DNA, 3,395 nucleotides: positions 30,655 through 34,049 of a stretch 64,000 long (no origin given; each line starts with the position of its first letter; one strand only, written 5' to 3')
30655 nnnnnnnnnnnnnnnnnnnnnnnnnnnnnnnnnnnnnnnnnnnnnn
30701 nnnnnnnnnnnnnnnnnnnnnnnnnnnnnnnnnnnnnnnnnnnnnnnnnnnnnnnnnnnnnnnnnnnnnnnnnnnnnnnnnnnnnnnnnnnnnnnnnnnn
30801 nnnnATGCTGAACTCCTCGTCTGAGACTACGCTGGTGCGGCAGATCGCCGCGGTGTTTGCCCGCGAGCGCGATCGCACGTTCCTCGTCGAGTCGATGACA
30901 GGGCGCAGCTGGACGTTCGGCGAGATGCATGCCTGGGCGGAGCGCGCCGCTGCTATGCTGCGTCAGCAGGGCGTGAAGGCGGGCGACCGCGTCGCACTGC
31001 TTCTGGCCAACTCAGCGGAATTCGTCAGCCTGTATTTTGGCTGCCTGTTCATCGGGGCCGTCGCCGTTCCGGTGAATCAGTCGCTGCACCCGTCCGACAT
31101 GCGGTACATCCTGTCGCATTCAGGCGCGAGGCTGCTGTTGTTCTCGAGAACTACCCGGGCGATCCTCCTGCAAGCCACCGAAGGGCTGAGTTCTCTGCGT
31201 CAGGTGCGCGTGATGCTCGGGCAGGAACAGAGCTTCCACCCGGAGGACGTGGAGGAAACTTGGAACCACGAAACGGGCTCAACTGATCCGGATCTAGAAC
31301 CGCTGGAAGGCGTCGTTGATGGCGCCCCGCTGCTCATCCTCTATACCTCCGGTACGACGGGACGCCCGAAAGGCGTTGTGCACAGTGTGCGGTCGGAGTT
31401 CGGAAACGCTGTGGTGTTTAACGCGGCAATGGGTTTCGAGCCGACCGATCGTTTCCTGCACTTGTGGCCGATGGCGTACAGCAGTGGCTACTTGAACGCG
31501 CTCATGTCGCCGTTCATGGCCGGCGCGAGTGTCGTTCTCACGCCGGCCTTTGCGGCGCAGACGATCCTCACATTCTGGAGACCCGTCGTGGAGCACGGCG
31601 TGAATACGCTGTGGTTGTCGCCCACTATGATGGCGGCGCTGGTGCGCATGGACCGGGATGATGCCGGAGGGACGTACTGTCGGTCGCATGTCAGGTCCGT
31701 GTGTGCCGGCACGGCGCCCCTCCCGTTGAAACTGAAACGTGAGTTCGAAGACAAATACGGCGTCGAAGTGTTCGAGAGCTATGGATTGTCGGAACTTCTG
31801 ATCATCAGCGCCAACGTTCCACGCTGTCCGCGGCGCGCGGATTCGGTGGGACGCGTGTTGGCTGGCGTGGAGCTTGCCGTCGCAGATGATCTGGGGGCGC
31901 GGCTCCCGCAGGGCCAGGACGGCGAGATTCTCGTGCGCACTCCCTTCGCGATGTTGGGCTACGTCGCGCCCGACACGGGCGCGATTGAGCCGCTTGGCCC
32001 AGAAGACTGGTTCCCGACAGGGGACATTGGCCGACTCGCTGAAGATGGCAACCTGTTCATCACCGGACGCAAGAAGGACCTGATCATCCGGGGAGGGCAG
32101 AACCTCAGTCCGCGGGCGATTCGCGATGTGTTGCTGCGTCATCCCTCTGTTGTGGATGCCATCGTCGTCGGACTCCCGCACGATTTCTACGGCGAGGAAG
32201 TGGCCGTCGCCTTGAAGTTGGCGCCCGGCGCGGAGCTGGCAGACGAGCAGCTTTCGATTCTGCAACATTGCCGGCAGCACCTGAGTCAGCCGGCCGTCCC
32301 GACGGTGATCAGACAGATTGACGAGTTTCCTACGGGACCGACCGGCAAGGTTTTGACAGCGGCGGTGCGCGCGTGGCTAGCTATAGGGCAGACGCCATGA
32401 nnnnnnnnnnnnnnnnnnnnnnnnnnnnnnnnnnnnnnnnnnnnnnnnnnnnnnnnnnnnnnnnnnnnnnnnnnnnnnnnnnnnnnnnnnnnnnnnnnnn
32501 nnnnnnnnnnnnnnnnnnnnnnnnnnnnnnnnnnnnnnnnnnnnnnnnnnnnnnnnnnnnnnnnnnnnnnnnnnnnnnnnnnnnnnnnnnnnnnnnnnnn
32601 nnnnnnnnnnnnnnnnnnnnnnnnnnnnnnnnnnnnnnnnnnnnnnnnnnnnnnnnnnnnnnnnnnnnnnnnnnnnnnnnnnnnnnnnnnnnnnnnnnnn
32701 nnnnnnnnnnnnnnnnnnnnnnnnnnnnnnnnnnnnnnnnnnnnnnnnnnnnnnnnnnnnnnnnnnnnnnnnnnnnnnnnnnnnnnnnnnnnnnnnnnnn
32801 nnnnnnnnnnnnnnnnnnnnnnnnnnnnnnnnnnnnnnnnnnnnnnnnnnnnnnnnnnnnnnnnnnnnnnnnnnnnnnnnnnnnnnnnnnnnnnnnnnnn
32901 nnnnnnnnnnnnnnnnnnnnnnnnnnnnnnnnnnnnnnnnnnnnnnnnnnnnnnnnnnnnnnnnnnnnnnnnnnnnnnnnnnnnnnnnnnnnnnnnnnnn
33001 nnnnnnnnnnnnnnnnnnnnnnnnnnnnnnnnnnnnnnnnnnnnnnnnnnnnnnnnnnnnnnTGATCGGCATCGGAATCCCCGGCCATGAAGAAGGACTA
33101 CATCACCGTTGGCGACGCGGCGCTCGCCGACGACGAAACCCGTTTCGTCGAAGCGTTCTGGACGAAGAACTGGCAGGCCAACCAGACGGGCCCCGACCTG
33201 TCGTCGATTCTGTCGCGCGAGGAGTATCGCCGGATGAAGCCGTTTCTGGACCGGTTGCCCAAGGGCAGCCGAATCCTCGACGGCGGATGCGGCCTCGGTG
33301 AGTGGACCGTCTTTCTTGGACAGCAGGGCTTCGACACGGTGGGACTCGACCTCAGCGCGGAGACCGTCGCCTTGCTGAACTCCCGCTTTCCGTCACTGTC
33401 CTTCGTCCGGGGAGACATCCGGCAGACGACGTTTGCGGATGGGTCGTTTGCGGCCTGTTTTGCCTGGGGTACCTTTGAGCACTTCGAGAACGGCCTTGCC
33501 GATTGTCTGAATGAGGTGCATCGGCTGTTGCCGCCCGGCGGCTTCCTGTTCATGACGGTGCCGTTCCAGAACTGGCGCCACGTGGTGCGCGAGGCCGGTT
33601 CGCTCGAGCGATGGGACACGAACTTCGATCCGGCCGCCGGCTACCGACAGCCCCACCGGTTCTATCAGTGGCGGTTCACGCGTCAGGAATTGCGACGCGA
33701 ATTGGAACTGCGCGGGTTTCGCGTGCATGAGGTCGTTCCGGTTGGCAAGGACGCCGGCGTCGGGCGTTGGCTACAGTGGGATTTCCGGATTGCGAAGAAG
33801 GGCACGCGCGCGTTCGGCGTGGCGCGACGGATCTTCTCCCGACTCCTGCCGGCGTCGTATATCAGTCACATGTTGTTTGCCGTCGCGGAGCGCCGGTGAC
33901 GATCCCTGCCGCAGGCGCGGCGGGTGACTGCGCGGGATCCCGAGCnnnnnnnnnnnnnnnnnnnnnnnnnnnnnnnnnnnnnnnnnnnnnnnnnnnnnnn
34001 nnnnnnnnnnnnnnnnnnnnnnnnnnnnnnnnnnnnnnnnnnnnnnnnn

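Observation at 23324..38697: Carrier-protein-centred acyl/aroyl side-chain pathway embedded in a glycan operon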

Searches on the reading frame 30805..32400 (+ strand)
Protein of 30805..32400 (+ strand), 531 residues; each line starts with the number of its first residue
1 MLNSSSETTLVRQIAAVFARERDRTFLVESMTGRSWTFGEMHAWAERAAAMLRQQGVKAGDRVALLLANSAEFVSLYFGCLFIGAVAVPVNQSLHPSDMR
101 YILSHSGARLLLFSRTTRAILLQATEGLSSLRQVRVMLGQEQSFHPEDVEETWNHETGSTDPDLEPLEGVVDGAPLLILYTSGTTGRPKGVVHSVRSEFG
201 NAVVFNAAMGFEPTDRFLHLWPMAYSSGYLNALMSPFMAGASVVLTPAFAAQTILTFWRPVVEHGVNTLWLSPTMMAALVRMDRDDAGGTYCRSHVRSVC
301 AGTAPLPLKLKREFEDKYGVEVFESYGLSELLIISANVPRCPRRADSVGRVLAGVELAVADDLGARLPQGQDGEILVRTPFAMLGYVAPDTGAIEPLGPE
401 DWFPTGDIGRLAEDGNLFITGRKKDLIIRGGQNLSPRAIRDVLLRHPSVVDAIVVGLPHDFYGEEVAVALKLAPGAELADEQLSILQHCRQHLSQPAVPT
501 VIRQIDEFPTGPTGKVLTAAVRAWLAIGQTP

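Call 6: search_protein_families(library=pfam, proteins=[window:30805-32400:+], max_evalue=0.01)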
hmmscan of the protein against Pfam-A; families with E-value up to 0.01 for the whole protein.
window:30805-32400:+ (531 aa): 2 families
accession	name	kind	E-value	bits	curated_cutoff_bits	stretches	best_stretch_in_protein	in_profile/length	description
PF00501.34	AMP-binding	-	1.3e-80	271.6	29.9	1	19-386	6-383/384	AMP-binding enzyme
PF13193.12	AMP-binding_C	-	1e-09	39.6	24.5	1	441-515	4-76/76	AMP-binding enzyme C-terminal domain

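Call 14: search_protein_families(library=ncbifam, proteins=[window:30805-32400:+], max_evalue=0.01)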
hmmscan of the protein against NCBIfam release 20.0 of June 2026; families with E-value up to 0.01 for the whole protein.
window:30805-32400:+ (531 aa): 109 families (the best 25 are shown)
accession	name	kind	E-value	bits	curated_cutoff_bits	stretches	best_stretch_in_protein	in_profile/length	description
NF004837.0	PRK06187.1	subfamily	1.7e-108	363.2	476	1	8-525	8-522/531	long-chain-fatty-acid--CoA ligase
NF006182.0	PRK08316.1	subfamily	5.5e-84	282.5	663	1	9-523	12-515/523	fatty acyl-CoA synthetase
NF004808.0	PRK06155.1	equivalog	1.3e-80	271.3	722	1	7-523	20-520/542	ATP-dependent acyl-CoA ligase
NF005714.0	PRK07529.1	subfamily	1.9e-79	267.7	632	1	33-523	61-574/640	acyl-CoA synthetase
NF005702.0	PRK07514.1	subfamily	1.1e-77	261.5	558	1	9-522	4-497/506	malonyl-CoA synthase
NF005801.1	PRK07656.1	equivalog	4.3e-72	243.4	657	1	33-521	24-499/500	FadD3 family acyl-CoA ligase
NF052580.1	Str24CoAsynCasG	equivalog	7.4e-72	242.4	750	1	14-522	46-547/548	steroid-24-oyl-CoA synthetase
NF009233.0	PRK12583.1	subfamily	1.1e-71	242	832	1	7-522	17-547/558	fatty acid CoA ligase family protein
NF052269.1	Staph_lig_FadD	equivalog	7.1e-68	229.1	650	1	22-523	14-491/499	long-chain-fatty-acid--CoA ligase FadD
NF004797.0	PRK06145.1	equivalog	7.4e-68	229.1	850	1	14-523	8-493/499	acyl-CoA synthetase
NF009071.0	PRK12406.1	subfamily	1.5e-67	228.2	701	1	33-522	10-499/510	acyl-CoA synthetase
NF004114.0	PRK05605.1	equivalog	1.5e-66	224.9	766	2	174-525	222-569/575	long-chain-fatty-acid--CoA ligase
TIGR01923.1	menE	equivalog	1.8e-66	224.8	330.15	1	37-519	1-440/442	o-succinylbenzoate--CoA ligase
NF006181.0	PRK08314.1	subfamily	2.8e-66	224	705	1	7-517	23-546/563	long-chain-fatty-acid--CoA ligase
NF005307.0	PRK06839.1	equivalog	1.9e-65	221.4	748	1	34-520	26-488/496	o-succinylbenzoate--CoA ligase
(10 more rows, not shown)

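Call 55: search_solved_structures(query=window:30805-32400:+, max_evalue=1e-30)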
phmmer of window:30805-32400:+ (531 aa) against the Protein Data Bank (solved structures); distinct sequences matched with E-value up to 1e-30: 69 (the best 60 are shown).
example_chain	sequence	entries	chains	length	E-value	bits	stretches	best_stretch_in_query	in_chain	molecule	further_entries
3r44_A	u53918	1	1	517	1.9e-56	195.1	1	26-523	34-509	fatty acyl CoA synthetase FADD13 (FATTY-ACYL-CoA SYNTHETASE)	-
6qjz_A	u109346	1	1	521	5e-54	187.1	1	12-521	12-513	oxalyl CoA-synthetase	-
5ie0_A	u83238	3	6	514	5.5e-52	180.3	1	30-518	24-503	Oxalate--CoA ligase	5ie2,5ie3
5buq_A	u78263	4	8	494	7.1e-47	163.5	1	34-518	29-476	2-succinylbenzoate--CoA ligase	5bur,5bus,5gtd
4fuq_A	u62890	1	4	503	1.5e-46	162.4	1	25-521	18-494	Malonyl CoA synthetase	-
5x8f_A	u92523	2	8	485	5.9e-46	160.4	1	34-518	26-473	2-succinylbenzoate--CoA ligase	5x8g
4fut_A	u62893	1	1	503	1e-45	159.6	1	25-518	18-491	Malonyl CoA synthetase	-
4gxq_A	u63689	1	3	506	1.1e-45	159.5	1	25-518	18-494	Malonyl CoA synthetase, Benzoate-CoA ligase Chimeric protein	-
4gxr_A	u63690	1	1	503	1.6e-45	159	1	25-518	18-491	Malonyl CoA synthetase, Benzoate-CoA ligase Chimeric protein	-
6ihk_A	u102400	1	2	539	9.6e-45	156.4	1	34-522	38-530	AMP-binding domain protein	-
6ijb_A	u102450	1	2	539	6.5e-44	153.7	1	34-522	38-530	AMP-binding domain protein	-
6k4c_A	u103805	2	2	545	1.8e-42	148.9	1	26-523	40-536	Ancestral luciferase AncLamp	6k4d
8r2q_A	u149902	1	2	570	3.3e-42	148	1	32-522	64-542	Probable fatty-acid-CoA ligase FadD5 (Fatty-acid-CoA synthetase) (Fatty-acid-CoA synthase)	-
8aff_A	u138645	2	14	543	4.7e-42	147.6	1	60-520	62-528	Oxalate--CoA ligase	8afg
4wv3_A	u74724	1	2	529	3.8e-41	144.6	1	33-522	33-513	Anthranilate-CoA ligase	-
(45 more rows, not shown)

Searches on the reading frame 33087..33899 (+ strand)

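Call 6: search_protein_families(library=pfam, proteins=[window:33087-33899:+], max_evalue=0.01)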
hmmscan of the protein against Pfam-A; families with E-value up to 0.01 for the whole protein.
window:33087-33899:+ (270 aa): 8 families
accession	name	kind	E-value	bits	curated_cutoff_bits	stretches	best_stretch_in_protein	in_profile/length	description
PF13489.12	Methyltransf_23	-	6e-21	75.3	27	1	49-215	8-163/164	Methyltransferase domain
PF13649.12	Methyltransf_25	-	1.5e-17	64.5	27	1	63-152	1-97/97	Methyltransferase domain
PF08241.18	Methyltransf_11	-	9e-17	61.9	21.2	1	64-155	1-94/95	Methyltransferase domain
PF08242.18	Methyltransf_12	-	1.3e-08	35.9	30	1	64-154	1-98/98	Methyltransferase domain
PF13847.12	Methyltransf_31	-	2.7e-07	30.8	27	1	59-159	3-112/145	Methyltransferase domain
PF02353.26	CMAS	-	2.4e-05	24.2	27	1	56-158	59-166/273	Mycolic acid cyclopropane synthetase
PF05724.17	TPMT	-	6.2e-05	23.2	26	1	22-95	3-73/218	Thiopurine S-methyltransferase (TPMT)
PF07021.18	MetW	-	0.00011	22.4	21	1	54-121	8-76/193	Methionine biosynthesis protein MetW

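Call 14: search_protein_families(library=ncbifam, proteins=[window:33087-33899:+], max_evalue=0.01)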
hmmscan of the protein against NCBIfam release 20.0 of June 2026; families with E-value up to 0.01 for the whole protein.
window:33087-33899:+ (270 aa): 25 families
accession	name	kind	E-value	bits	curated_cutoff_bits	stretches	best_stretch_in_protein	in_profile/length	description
NF045667.1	MTase_DVU1556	equivalog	3.7e-16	59.2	155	1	56-213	19-162/213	DVU_1556 family methyltransferase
NF045649.1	2X_seleno_MduS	exception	3.8e-09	36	380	1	62-161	44-152/338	methyltransferase domain-containing selenoprotein MduS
NF045825.1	FAmtase_mtf2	equivalog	5.5e-09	35.6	400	1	59-157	58-159/248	fatty-acid O-methyltransferase Mtf2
NF045823.1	PthPhpthDimycoMt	equivalog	1.5e-08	34.2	300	1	59-181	66-183/256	phthiotriol/phenolphthiotriol dimycocerosates methyltransferase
TIGR02021.1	BchM-ChlM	equivalog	5.3e-07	29.3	158.9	1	55-123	50-121/218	magnesium protoporphyrin IX methyltransferase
TIGR02072.1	BioC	equivalog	5.8e-07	29.6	184.95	1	53-161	26-137/244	malonyl-ACP O-methyltransferase BioC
NF001241.0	PRK00216.1-2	equivalog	7.8e-07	29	327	1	55-156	47-147/231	demethylmenaquinone methyltransferase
NF041820.1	daptide_MTase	equivalog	2.6e-06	27.1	175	1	45-115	24-100/243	daptide-type RiPP biosynthesis methyltransferase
NF007610.0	PRK10258.1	equivalog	2.6e-06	26.9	342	1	61-158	44-140/251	malonyl-ACP O-methyltransferase BioC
NF043040.1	corrin_prot_MT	hypoth_equivalog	2.9e-06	26.9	180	1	53-156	34-147/216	corrinoid protein-associated methyltransferase CpaM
NF001244.0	PRK00216.1-5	equivalog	3.4e-06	26.5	216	1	59-155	48-152/236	bifunctional demethylmenaquinone methyltransferase/2-methoxy-6-polyprenyl-1,4-benzoquinol methylase UbiE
NF002463.0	PRK01683.1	equivalog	9.3e-06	25.4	297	1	54-188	24-163/258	trans-aconitate 2-methyltransferase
TIGR01934.1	MenG_MenH_UbiE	subfamily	1.5e-05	24.4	158.35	1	59-156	39-141/223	ubiquinone/menaquinone biosynthesis methyltransferase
NF041537.1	ArsM_AhpD_UU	exception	2.2e-05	23.4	510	1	56-156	73-180/345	arsenite methyltransferase/AhpD domain selenoprotein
NF041536.1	ArsM_DUF2284_UU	exception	5.7e-05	21.6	575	1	54-157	71-181/459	arsenite methyltransferase/DUF2284 domain selenoprotein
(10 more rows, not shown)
